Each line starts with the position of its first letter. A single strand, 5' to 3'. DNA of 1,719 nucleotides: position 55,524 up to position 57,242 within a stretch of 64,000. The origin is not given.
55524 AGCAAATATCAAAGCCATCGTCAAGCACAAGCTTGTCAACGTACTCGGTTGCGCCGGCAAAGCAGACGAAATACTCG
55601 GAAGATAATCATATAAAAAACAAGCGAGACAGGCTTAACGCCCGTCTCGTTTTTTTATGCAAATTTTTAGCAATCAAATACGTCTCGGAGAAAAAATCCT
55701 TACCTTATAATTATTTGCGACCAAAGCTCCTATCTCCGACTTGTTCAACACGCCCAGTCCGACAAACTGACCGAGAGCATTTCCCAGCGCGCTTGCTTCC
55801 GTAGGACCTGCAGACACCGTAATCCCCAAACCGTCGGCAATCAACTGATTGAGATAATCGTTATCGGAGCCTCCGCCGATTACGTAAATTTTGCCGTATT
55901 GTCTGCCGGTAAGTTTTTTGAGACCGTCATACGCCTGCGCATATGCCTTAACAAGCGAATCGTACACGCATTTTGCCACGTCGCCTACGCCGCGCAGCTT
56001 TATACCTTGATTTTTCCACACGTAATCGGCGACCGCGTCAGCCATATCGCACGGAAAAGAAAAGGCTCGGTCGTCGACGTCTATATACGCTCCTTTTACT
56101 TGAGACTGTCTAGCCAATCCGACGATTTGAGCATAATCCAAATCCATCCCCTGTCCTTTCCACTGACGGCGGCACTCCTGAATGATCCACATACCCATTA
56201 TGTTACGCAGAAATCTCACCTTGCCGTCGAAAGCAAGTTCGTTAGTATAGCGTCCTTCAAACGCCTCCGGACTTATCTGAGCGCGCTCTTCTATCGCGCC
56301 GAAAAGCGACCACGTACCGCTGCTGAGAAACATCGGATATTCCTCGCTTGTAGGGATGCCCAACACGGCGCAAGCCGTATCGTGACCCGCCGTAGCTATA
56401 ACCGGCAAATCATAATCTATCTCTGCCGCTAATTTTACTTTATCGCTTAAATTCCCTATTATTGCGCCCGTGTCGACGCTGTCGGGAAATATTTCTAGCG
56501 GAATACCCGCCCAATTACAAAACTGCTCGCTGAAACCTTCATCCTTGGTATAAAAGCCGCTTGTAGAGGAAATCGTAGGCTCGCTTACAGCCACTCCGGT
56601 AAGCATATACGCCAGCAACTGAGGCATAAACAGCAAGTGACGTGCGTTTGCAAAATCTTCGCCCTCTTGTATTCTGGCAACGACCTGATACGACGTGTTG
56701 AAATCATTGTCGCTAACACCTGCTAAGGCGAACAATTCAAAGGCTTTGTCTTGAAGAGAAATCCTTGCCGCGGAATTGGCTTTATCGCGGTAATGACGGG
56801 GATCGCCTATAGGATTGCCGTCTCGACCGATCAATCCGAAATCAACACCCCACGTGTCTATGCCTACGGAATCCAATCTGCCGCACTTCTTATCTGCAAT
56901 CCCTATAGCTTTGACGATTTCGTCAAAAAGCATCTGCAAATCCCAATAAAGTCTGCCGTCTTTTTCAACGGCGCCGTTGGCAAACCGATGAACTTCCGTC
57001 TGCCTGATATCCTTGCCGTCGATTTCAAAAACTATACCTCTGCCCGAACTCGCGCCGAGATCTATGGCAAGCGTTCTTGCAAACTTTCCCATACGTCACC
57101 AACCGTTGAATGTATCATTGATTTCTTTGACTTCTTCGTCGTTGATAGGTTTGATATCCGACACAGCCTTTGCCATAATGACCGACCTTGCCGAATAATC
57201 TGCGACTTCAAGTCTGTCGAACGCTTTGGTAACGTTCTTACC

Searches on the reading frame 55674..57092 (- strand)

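Call 72: search_protein_families(library=pfam, proteins=[window:55674-57092:-], max_evalue=0.00001)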
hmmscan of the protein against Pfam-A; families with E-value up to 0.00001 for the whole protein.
window:55674-57092:- (472 aa): 2 families
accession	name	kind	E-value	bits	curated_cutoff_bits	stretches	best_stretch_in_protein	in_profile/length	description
PF02782.22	FGGY_C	-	4.3e-31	108.7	27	1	255-444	2-196/198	FGGY family of carbohydrate kinases, C-terminal domain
PF00370.27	FGGY_N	-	2.2e-16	60.6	28.8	1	8-245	3-245/245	FGGY family of carbohydrate kinases, N-terminal domain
